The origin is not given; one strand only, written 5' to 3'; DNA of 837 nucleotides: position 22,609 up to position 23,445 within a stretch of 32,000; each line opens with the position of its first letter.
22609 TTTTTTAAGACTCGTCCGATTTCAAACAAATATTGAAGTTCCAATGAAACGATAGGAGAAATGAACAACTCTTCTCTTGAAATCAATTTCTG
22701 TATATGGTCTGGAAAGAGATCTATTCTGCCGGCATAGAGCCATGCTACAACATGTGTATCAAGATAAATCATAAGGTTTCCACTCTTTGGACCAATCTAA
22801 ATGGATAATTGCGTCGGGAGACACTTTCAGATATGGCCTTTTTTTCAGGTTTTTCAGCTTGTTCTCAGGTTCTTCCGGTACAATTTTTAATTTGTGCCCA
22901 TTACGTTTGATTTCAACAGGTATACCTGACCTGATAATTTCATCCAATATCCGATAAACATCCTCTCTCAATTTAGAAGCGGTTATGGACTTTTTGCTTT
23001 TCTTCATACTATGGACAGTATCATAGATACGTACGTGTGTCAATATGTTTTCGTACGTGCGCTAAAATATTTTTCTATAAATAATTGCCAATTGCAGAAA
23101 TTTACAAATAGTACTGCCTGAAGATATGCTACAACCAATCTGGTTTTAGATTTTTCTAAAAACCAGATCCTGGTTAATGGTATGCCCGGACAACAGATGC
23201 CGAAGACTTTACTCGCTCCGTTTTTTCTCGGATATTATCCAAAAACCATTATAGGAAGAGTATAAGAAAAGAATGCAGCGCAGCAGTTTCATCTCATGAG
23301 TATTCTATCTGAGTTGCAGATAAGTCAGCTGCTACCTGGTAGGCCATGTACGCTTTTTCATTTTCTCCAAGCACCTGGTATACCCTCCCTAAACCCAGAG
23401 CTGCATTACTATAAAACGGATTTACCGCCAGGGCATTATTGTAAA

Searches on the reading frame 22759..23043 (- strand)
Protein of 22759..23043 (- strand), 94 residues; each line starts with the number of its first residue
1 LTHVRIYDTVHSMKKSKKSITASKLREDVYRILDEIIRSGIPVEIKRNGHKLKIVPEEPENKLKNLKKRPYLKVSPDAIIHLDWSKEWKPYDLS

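Call 13: search_protein_families(library=pfam, proteins=[window:22759-23043:-])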
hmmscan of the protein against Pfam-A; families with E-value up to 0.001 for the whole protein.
window:22759-23043:- (94 aa): 1 family
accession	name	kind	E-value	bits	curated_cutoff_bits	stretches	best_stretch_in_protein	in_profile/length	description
PF02604.26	PhdYeFM_antitox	-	1.1e-05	25.5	29.8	1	18-72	2-54/74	Antitoxin Phd_YefM, type II toxin-antitoxin system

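Call 34: find_encoding_contigs(protein=window:22759-23043:-, flank=3000, max_places=10)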
Protein window:22759-23043:- (94 aa): 1 contig read that carries it; 1 place shown.
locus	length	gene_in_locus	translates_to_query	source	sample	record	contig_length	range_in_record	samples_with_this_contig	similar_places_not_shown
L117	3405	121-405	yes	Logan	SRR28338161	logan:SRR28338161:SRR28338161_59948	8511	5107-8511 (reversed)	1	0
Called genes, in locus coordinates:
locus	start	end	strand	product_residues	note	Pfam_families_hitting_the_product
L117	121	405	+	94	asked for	PF02604:PhdYeFM_antitox (weak)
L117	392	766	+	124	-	PF01850:PIN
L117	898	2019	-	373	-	PF00180:Iso_dh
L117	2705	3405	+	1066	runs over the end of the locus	PF13401:AAA_22 (faint), PF25873:WHD_MalT, PF07719:TPR_2 (faint), PF17874:TPR_MalT (faint), PF03704:BTAD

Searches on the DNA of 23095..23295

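Call 55: search_rna_families(source=window, start=23095, end=23295, threshold=evalue, max_evalue=10)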
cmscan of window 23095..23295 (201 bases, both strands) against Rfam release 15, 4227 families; matches with E-value up to 10: 5.
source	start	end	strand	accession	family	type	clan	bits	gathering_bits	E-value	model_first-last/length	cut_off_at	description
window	23112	23175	+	RF02054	STnc420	Gene; sRNA;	-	18.5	70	0.28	1-58/58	no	Salmonella enterica sRNA STnc420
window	23114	23278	+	RF01291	SNORD97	Gene; snRNA; snoRNA; CD-box;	-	15.3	45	2.3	1-142/142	no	Small nucleolar RNA SNORD97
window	23140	23166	+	RF00751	mir-12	Gene; miRNA;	-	12.9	55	7.4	25-51/74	no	mir-12 microRNA precursor family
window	23214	23280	+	RF03933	MIR6445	Gene; miRNA;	-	12.9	100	7.7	1-117/117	no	MIR6445 microRNA precursor family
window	23221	23295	-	RF00411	SNORA9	Gene; snRNA; snoRNA; HACA-box;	CL00027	11.9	85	3.6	17-133/133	5'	Small nucleolar RNA SNORA9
